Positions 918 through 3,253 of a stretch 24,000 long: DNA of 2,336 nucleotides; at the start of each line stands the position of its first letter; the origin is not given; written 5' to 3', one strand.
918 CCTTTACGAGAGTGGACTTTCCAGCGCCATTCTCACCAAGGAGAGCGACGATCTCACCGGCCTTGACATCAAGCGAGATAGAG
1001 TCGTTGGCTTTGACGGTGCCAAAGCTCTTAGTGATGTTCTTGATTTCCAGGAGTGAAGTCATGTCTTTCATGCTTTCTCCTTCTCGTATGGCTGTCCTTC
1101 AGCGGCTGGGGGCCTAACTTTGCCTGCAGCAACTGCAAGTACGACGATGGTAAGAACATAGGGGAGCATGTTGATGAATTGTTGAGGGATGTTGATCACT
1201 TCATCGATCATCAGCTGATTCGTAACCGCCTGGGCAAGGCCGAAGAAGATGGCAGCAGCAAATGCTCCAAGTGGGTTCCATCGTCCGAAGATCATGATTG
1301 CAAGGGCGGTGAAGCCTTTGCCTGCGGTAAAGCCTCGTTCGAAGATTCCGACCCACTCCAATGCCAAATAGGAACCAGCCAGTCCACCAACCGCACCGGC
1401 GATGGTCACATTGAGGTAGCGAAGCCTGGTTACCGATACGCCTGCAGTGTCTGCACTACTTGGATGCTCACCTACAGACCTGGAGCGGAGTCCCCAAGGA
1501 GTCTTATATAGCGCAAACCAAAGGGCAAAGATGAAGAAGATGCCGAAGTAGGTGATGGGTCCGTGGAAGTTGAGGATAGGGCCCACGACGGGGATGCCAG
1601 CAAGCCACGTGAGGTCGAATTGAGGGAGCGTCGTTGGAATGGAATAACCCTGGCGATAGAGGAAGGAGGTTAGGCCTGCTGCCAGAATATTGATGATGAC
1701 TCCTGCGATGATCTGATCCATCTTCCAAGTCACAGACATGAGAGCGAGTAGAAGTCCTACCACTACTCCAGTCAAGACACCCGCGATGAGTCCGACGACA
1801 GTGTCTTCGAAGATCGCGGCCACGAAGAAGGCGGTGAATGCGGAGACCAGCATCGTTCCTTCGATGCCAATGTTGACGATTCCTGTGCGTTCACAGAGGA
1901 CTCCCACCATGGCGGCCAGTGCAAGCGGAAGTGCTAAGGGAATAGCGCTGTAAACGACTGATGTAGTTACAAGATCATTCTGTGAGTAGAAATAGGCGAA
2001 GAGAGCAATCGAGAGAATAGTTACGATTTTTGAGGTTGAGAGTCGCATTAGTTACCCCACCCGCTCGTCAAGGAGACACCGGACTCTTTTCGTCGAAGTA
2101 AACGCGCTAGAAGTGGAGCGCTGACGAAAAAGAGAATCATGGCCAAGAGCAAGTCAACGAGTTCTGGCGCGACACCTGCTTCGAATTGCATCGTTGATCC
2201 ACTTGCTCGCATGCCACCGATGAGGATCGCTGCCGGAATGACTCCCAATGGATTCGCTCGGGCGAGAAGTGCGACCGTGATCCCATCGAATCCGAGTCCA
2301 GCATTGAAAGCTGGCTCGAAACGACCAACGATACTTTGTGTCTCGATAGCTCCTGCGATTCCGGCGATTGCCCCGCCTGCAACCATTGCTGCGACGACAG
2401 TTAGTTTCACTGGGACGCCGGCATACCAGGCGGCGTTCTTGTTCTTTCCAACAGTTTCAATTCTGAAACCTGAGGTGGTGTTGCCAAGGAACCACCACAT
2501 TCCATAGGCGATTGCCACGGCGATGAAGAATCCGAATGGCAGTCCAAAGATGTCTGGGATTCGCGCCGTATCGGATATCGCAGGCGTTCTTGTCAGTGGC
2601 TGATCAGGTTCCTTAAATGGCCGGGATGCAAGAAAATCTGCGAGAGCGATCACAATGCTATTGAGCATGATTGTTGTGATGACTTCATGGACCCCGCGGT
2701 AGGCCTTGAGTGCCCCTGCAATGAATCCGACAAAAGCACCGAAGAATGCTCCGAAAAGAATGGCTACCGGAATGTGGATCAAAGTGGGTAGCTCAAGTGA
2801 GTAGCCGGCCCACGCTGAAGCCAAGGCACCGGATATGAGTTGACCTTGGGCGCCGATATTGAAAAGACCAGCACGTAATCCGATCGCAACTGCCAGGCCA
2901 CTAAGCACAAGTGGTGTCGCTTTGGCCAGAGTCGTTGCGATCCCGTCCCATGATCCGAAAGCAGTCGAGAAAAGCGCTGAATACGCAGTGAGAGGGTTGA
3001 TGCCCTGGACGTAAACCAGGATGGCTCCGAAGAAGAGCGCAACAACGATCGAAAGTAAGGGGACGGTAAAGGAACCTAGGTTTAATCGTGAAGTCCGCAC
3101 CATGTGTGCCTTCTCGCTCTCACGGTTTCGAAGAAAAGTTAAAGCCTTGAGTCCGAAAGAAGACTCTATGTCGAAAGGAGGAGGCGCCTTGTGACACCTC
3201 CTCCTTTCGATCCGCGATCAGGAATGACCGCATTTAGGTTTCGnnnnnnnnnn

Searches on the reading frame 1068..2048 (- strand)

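Call 57: search_protein_families(library=pfam, proteins=[window:1068-2048:-], max_evalue=0.0001)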
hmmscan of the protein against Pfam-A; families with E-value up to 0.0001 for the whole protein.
window:1068-2048:- (326 aa): 1 family
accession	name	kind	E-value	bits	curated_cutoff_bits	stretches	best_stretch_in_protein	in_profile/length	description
PF02653.21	BPD_transp_2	-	6.8e-40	137.3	26.8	1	38-304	8-269/269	Branched-chain amino acid transport system / permease component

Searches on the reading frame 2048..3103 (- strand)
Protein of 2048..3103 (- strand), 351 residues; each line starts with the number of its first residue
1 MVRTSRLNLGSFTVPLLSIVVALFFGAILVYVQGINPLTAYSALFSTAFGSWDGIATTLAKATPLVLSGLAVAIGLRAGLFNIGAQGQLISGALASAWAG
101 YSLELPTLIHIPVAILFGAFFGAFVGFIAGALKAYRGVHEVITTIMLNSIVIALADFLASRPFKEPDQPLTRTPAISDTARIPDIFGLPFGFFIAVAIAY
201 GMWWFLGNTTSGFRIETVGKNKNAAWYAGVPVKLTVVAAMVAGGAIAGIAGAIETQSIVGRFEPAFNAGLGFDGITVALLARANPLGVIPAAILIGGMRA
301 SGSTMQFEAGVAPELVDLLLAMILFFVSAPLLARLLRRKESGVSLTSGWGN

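Call 57: search_protein_families(library=pfam, proteins=[window:2048-3103:-], max_evalue=0.0001)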
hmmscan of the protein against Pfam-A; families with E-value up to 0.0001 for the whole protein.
window:2048-3103:- (351 aa): 1 family
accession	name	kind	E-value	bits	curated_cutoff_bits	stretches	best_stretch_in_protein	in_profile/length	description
PF02653.21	BPD_transp_2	-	3.2e-45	154.8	26.8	1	55-327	2-268/269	Branched-chain amino acid transport system / permease component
